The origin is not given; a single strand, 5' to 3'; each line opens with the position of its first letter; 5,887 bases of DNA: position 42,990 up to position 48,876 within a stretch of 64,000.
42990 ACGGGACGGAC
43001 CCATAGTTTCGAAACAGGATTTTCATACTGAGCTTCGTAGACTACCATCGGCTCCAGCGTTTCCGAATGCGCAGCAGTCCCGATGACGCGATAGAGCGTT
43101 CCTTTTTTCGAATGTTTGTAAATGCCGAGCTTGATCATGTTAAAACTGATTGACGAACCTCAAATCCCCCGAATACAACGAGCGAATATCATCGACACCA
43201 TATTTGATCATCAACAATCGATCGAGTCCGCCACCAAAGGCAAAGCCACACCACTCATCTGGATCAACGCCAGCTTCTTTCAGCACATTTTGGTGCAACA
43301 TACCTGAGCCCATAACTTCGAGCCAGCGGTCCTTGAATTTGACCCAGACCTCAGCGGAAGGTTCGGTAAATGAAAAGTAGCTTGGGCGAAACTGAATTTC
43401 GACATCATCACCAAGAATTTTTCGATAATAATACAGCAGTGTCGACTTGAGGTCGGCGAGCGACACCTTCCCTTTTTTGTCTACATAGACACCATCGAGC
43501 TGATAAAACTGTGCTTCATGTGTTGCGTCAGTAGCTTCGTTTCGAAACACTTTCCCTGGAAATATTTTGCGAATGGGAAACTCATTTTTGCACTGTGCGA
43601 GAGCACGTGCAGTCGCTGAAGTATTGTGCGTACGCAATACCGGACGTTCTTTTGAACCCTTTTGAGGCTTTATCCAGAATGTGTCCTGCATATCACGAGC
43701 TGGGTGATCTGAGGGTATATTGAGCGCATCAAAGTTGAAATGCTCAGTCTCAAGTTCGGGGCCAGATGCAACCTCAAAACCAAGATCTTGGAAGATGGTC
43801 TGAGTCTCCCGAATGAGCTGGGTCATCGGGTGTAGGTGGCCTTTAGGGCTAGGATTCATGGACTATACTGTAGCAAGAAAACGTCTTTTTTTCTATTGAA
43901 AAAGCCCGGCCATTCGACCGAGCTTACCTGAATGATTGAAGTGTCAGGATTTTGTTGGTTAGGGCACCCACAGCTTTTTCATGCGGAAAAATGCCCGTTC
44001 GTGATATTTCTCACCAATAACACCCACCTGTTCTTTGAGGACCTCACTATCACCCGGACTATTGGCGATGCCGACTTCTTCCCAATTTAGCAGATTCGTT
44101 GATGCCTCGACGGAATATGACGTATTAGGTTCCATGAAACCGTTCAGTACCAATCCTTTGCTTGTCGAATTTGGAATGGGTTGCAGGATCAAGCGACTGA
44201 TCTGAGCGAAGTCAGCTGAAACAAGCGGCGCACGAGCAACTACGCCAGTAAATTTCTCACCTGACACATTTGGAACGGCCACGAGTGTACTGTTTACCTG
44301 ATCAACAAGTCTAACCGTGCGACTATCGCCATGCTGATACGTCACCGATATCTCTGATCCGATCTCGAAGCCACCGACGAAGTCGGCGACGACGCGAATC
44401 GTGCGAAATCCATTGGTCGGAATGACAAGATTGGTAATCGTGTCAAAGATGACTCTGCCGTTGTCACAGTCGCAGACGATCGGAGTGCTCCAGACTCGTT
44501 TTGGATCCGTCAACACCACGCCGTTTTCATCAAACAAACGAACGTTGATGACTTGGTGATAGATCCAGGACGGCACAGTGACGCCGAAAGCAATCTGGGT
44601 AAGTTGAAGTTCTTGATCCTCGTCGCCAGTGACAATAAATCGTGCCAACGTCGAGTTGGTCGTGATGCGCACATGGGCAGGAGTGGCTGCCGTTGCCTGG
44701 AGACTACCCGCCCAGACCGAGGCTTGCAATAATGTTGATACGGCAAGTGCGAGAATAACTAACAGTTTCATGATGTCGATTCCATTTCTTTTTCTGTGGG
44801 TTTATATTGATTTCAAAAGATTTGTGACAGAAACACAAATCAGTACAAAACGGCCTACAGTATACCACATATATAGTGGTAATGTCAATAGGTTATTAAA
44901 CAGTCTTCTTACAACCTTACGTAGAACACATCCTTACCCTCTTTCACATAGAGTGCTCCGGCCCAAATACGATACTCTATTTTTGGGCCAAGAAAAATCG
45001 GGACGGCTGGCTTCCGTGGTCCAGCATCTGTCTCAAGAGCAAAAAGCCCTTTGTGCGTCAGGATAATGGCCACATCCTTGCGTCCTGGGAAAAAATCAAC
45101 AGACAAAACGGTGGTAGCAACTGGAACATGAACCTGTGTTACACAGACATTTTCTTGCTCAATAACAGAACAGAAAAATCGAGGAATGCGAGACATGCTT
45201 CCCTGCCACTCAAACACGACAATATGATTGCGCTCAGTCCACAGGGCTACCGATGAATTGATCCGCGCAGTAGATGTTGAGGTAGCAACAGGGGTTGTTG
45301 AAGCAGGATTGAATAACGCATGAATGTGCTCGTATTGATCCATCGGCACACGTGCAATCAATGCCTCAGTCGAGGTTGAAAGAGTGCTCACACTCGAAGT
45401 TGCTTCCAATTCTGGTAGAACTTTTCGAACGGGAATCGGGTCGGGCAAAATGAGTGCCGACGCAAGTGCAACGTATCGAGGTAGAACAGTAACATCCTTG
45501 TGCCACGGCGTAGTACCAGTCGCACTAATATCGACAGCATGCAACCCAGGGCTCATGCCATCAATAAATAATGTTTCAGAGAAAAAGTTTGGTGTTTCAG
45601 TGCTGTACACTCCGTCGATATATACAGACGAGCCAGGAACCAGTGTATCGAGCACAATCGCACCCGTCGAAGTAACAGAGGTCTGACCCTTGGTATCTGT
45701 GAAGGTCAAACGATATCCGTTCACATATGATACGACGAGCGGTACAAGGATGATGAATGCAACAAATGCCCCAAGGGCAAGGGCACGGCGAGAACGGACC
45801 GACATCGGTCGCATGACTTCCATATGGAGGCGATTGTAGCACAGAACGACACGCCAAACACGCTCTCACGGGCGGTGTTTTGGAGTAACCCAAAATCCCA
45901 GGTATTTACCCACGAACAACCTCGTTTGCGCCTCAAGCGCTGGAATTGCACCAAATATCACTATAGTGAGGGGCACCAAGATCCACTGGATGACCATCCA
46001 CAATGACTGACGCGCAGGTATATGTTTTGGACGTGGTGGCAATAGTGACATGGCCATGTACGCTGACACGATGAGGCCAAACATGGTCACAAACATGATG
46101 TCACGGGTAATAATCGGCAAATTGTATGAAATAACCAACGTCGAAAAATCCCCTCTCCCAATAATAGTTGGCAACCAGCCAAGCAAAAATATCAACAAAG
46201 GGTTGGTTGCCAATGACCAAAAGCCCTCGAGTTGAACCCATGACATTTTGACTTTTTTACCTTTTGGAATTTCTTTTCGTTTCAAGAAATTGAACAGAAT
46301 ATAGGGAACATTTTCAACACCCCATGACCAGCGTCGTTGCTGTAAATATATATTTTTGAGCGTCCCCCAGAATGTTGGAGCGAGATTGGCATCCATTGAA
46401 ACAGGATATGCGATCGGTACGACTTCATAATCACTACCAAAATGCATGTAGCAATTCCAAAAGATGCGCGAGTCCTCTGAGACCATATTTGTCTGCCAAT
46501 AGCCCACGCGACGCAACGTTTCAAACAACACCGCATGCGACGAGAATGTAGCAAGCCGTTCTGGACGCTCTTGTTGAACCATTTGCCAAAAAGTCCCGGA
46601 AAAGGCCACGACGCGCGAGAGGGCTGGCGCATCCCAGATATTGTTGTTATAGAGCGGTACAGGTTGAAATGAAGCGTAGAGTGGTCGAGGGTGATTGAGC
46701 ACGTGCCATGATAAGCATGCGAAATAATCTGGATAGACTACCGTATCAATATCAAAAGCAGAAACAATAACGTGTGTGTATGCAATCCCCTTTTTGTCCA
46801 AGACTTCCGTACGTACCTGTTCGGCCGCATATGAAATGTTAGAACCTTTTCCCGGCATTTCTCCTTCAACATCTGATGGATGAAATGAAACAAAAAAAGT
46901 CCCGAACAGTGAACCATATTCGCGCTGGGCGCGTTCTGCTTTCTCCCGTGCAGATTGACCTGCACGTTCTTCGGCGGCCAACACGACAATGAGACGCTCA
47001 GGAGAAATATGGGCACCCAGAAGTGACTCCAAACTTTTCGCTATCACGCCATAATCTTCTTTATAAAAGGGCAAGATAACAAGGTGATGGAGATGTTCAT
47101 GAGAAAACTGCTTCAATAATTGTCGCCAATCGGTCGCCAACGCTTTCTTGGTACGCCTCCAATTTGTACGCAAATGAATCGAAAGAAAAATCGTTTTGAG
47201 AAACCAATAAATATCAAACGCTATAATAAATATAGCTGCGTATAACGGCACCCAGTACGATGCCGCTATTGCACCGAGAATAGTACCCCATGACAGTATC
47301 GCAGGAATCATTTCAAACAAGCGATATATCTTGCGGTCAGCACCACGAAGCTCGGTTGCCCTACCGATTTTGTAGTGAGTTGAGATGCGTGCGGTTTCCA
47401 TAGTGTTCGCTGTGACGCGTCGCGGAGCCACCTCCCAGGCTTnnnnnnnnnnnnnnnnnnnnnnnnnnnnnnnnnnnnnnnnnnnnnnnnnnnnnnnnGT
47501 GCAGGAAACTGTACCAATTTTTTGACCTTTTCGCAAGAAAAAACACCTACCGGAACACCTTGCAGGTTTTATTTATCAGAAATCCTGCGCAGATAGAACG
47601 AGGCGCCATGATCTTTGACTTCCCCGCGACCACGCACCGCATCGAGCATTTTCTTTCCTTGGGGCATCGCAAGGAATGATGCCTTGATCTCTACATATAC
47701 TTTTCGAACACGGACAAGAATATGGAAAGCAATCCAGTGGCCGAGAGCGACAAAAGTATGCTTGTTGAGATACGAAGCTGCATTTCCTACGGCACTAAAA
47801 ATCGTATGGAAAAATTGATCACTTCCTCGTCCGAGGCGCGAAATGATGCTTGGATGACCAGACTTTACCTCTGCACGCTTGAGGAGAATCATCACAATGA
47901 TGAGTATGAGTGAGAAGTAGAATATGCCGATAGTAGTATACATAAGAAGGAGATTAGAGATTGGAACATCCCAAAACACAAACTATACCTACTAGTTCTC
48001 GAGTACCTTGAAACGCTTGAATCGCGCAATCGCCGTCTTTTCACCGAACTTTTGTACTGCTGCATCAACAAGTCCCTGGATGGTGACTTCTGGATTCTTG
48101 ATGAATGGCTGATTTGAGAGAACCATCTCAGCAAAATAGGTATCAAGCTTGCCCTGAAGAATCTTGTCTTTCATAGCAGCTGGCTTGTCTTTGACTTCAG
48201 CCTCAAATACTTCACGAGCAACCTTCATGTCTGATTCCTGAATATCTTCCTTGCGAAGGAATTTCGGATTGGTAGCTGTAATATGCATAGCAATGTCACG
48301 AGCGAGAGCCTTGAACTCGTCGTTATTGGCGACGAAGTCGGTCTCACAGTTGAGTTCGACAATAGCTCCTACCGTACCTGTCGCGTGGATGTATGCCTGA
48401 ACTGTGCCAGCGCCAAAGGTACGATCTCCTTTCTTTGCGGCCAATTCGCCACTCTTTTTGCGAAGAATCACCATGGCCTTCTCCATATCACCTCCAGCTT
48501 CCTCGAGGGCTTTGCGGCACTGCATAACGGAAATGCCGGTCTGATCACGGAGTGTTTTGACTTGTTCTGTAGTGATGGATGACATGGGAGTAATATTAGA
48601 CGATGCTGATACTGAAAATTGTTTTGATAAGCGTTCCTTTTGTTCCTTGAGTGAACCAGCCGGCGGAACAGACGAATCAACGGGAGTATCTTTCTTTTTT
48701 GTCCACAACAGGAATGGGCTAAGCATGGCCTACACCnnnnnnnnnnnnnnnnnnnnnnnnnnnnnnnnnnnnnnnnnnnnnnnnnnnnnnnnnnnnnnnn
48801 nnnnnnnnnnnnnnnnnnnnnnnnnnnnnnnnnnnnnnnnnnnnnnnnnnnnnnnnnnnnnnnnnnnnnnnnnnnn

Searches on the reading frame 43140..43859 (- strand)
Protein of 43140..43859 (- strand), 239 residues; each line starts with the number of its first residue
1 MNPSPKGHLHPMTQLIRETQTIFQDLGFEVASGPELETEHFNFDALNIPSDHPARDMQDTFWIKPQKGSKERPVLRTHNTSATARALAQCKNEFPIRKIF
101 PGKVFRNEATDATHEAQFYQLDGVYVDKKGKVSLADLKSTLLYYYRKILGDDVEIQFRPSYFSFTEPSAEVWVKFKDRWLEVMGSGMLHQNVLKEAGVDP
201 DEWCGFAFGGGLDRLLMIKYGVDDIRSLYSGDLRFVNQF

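Call 16: search_protein_families(library=pfam, proteins=[window:43140-43859:-], max_evalue=0.00001)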
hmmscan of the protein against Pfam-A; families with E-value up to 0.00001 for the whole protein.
window:43140-43859:- (239 aa): 1 family
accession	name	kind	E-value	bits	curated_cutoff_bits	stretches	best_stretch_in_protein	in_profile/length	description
PF01409.25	tRNA-synt_2d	-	1.7e-86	290.1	19.8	1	4-239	11-246/246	tRNA synthetases class II core domain (F)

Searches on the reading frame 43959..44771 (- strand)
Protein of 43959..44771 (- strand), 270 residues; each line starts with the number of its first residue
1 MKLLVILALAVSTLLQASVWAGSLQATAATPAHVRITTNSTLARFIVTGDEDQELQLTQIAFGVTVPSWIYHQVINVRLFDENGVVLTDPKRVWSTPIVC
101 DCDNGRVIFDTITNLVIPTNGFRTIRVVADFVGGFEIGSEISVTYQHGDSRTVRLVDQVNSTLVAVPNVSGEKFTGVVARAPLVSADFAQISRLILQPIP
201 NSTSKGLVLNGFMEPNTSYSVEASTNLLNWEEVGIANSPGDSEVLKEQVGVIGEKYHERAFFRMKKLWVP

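Call 7: search_protein_families(library=pfam, proteins=[window:43959-44771:-], max_evalue=1)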
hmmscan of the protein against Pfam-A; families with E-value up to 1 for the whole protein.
window:43959-44771:- (270 aa): 0 families

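Call 8: search_protein_families(library=ncbifam, proteins=[window:43959-44771:-], max_evalue=1)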
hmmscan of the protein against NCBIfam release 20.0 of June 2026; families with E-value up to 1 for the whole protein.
window:43959-44771:- (270 aa): 0 families

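Call 74: find_homologous_proteins(query=window:43962-44771:-, max_evalue=0.001)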
Query window:43962-44771:- (270 aa): 3 proteins with E <= 0.001 among 1515 candidates.
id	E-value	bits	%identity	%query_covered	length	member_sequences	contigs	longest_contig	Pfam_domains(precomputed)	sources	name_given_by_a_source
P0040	1.2e-152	524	100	88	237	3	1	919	-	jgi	jgi:hypothetical protein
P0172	4.6e-140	483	80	100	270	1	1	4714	-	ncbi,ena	-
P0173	7.4e-69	250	49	99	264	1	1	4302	-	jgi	jgi:hypothetical protein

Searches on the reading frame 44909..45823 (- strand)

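Call 16: search_protein_families(library=pfam, proteins=[window:44909-45823:-], max_evalue=0.00001)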
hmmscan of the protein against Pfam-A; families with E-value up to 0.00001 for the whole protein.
window:44909-45823:- (304 aa): 0 families

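Call 78: search_protein_families(library=pfam, proteins=[window:44909-45823:-], max_evalue=0.5)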
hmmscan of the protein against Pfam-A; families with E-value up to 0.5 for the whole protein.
window:44909-45823:- (304 aa): 1 family
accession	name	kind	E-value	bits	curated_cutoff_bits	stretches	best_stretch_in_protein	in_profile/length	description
PF08308.17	PEGA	-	0.00034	20.9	20.8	1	54-113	2-55/71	PEGA domain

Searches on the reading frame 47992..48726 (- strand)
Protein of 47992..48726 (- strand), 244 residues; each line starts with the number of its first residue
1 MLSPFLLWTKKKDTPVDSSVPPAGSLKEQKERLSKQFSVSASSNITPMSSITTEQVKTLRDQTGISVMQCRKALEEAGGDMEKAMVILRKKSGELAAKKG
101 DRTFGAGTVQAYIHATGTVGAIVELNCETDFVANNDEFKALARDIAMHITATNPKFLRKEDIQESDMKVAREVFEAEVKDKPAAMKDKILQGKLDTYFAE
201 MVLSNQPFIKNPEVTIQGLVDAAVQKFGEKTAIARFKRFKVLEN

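Call 16: search_protein_families(library=pfam, proteins=[window:47992-48726:-], max_evalue=0.00001)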
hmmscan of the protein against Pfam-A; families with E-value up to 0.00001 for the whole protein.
window:47992-48726:- (244 aa): 2 families
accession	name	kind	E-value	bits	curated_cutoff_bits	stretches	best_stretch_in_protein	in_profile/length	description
PF00889.24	EF_TS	-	4.4e-30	105.2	27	1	100-241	72-202/204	Elongation factor TS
PF25025.1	EF-Ts_N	-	3e-06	27.5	33.2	1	50-90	11-52/60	Elongation factor Ts, mitochondrial, N-terminal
